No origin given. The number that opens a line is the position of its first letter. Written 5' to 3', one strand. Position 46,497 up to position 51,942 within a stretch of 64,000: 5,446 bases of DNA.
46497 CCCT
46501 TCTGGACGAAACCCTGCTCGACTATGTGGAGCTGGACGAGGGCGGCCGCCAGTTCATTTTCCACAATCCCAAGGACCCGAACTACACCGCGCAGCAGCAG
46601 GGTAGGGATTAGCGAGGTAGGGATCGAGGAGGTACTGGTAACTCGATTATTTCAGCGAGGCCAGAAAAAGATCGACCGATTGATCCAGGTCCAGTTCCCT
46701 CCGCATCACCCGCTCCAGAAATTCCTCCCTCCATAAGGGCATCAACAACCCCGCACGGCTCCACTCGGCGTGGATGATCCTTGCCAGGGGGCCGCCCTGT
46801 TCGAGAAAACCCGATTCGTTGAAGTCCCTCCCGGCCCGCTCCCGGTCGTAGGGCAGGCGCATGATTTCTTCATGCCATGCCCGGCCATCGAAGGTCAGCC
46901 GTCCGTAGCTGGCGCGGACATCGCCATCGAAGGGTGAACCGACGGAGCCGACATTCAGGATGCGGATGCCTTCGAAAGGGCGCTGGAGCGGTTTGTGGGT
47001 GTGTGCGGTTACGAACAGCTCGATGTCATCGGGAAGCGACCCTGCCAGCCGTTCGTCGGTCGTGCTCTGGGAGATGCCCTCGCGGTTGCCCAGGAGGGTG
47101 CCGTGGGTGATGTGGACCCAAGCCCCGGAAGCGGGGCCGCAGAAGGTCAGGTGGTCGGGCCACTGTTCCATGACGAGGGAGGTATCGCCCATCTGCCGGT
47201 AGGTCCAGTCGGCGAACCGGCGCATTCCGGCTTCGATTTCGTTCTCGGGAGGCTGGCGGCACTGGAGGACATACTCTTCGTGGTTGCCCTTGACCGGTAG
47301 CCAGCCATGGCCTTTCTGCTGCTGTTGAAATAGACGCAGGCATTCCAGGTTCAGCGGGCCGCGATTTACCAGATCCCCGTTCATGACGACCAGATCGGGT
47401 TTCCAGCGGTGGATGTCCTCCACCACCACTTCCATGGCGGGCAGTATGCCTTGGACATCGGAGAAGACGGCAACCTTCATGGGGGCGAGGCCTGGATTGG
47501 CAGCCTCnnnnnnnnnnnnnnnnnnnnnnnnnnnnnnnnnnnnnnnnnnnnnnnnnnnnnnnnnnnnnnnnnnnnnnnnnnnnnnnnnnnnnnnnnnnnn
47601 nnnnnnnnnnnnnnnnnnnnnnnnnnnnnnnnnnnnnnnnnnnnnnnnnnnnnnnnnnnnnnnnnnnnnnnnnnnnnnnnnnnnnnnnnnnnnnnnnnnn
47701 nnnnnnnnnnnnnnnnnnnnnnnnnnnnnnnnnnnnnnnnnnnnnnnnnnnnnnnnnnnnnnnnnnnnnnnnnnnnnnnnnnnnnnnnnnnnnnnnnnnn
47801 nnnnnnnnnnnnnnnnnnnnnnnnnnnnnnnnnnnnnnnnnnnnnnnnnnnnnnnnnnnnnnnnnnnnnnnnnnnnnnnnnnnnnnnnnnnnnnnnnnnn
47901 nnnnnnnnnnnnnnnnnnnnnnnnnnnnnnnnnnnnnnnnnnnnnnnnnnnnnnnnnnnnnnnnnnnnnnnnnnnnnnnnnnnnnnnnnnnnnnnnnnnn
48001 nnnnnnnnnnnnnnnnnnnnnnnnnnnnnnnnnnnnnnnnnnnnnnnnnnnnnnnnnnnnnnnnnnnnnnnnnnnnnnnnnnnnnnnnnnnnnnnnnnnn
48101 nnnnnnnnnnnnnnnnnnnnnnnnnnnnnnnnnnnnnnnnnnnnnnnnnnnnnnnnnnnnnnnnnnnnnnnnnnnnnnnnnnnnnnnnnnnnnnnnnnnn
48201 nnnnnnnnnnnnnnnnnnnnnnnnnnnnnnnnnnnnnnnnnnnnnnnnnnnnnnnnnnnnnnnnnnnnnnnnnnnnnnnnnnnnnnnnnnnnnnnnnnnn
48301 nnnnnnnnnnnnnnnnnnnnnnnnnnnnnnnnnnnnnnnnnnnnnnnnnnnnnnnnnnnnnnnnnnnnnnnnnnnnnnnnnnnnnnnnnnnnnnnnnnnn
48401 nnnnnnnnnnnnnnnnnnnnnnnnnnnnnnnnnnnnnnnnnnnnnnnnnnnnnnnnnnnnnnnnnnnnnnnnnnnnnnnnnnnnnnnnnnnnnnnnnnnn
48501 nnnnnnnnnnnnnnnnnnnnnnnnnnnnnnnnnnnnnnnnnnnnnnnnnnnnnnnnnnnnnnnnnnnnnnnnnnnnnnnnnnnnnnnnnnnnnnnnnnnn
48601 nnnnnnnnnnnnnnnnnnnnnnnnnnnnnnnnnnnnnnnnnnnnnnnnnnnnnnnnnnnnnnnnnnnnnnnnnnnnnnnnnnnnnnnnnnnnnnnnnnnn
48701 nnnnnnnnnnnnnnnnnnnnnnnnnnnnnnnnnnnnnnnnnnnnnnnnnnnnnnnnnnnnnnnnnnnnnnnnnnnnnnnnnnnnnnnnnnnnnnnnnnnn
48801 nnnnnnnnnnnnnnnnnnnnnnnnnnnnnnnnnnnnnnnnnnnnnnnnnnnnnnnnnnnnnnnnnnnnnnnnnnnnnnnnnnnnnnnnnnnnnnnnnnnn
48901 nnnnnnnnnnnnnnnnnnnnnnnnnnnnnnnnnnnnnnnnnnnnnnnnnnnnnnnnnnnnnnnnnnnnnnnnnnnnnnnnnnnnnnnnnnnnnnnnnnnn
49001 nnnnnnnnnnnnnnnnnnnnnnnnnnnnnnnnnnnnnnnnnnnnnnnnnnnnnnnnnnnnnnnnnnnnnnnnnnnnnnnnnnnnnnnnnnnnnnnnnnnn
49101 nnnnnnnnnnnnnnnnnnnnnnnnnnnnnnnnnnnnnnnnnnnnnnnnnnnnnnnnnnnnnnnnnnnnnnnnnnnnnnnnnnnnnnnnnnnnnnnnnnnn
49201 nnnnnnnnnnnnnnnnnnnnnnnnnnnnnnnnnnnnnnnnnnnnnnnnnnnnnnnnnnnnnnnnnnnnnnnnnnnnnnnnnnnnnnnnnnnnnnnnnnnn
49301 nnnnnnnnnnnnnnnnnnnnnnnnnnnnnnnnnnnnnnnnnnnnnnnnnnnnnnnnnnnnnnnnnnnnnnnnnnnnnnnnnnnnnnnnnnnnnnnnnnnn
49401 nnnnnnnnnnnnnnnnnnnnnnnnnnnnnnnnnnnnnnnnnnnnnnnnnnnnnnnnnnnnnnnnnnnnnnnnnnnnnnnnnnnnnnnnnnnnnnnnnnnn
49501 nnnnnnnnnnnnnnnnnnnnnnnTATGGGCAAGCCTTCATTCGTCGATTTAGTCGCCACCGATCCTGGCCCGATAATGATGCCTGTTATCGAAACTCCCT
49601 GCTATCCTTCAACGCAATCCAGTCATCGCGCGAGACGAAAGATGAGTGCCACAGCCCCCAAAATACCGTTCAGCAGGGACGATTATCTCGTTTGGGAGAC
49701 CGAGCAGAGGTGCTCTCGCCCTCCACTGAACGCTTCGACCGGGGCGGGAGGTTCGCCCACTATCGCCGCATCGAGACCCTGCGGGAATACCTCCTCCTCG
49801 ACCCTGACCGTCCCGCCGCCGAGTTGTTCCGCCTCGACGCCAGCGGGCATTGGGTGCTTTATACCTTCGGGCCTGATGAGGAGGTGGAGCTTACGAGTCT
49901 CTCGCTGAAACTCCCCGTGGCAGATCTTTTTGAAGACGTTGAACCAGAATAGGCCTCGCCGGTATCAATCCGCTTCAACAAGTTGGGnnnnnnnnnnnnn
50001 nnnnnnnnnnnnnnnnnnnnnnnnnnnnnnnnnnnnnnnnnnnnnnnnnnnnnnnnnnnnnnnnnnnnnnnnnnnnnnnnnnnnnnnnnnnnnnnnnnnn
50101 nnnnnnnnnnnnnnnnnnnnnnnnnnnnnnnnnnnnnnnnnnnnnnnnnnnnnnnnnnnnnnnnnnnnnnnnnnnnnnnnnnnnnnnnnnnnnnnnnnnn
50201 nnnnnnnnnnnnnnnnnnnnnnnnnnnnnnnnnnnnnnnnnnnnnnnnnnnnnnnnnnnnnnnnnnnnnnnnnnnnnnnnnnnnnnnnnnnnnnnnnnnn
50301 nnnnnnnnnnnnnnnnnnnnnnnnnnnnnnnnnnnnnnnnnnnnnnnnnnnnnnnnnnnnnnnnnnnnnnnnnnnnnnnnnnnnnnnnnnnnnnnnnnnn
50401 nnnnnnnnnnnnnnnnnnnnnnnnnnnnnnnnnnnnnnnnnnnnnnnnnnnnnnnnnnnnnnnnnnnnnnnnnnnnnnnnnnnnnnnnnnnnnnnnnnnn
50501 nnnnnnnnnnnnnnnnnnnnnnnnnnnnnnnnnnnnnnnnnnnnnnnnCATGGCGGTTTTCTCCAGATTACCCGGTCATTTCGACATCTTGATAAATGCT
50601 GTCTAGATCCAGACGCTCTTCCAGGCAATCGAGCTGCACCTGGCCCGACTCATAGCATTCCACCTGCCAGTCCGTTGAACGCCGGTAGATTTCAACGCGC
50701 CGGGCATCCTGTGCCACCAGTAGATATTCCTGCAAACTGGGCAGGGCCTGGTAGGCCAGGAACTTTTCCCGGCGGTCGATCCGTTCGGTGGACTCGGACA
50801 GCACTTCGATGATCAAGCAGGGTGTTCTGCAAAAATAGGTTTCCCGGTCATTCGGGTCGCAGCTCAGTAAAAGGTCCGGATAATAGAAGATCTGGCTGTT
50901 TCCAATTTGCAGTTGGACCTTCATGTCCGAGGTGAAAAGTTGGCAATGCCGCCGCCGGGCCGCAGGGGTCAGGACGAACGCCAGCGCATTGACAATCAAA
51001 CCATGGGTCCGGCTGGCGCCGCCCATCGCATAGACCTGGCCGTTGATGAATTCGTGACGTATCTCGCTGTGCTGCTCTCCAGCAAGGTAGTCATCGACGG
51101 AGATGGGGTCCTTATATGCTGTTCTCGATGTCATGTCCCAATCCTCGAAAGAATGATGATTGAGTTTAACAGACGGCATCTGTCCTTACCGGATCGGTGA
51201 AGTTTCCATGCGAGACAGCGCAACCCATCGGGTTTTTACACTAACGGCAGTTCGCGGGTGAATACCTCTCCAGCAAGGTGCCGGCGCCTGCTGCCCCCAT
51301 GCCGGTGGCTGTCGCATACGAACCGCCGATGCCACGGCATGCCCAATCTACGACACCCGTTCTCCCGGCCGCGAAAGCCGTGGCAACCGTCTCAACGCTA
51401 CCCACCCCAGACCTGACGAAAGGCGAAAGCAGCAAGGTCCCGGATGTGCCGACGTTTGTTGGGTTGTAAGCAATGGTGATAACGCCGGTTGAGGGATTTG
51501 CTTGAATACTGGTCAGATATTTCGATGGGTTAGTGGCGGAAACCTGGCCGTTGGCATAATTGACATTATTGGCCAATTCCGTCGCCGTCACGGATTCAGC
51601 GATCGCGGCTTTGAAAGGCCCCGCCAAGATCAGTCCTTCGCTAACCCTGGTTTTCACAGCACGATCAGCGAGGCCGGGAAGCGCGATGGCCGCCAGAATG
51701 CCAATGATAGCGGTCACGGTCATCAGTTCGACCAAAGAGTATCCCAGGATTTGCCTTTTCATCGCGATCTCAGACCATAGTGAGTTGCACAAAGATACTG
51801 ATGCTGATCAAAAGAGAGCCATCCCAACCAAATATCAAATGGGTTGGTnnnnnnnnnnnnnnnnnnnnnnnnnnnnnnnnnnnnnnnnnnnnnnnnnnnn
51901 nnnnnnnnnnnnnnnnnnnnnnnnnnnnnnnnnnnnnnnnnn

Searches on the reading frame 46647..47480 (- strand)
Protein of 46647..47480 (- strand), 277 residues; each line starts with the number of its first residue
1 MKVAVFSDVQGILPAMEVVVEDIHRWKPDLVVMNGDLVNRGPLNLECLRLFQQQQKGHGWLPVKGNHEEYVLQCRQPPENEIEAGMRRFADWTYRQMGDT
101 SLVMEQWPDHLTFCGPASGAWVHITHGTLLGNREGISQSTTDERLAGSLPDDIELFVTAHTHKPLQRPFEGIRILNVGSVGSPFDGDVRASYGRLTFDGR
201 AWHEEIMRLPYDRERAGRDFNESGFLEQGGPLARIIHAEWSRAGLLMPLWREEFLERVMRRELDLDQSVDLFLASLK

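Call 8: search_protein_families(library=pfam, proteins=[window:46647-47480:-], max_evalue=0.01)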
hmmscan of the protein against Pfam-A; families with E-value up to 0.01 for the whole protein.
window:46647-47480:- (277 aa): 2 families
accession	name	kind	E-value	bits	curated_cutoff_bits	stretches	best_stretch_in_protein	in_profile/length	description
PF00149.33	Metallophos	-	3.8e-16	60.5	21.5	1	1-163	1-190/191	Calcineurin-like phosphoesterase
PF12850.12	Metallophos_2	-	1.3e-11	45.2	27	1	1-197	1-151/154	Calcineurin-like phosphoesterase superfamily domain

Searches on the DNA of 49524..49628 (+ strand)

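Call 54: search_dna_similar(query=window:49524-49628:+, collection=plasmids, mode=distant, max_evalue=0.01)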
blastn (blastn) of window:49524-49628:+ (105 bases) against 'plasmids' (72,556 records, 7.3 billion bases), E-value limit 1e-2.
No match.

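Call 55: search_dna_similar(query=window:49524-49628:+, collection=phages, mode=distant, max_evalue=0.01)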
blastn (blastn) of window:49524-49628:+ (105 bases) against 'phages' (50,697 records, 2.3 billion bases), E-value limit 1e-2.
No match.

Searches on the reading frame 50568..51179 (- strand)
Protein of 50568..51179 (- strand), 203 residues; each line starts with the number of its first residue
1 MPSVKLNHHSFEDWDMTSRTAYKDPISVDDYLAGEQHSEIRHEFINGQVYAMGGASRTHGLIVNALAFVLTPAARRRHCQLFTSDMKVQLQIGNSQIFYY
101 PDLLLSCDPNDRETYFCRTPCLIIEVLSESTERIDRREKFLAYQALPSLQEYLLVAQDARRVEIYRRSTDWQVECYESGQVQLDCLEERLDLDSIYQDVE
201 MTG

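Call 7: search_protein_families(library=pfam, proteins=[window:50568-51179:-], max_evalue=0.01)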
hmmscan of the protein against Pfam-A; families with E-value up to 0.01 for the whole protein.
window:50568-51179:- (203 aa): 1 family
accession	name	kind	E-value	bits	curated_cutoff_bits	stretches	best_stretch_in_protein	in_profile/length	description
PF05685.18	Uma2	-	5.1e-32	111.2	27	1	29-179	2-154/172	Putative restriction endonuclease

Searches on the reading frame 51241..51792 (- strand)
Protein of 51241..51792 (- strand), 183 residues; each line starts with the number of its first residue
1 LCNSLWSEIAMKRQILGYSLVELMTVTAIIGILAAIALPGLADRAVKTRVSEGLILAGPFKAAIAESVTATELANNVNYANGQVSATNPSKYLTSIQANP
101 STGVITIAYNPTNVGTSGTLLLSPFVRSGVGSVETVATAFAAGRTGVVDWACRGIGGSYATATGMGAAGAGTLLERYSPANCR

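Call 7: search_protein_families(library=pfam, proteins=[window:51241-51792:-], max_evalue=0.01)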
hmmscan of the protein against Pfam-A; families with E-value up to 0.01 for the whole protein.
window:51241-51792:- (183 aa): 2 families
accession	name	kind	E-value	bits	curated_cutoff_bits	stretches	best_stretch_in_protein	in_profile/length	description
PF00114.24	Pilin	-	1.1e-07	33.2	22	1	46-183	1-108/108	Pilin (bacterial filament)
PF07963.17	N_methyl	-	2.5e-05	24.1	21.2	1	17-38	6-27/27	Prokaryotic N-terminal methylation motif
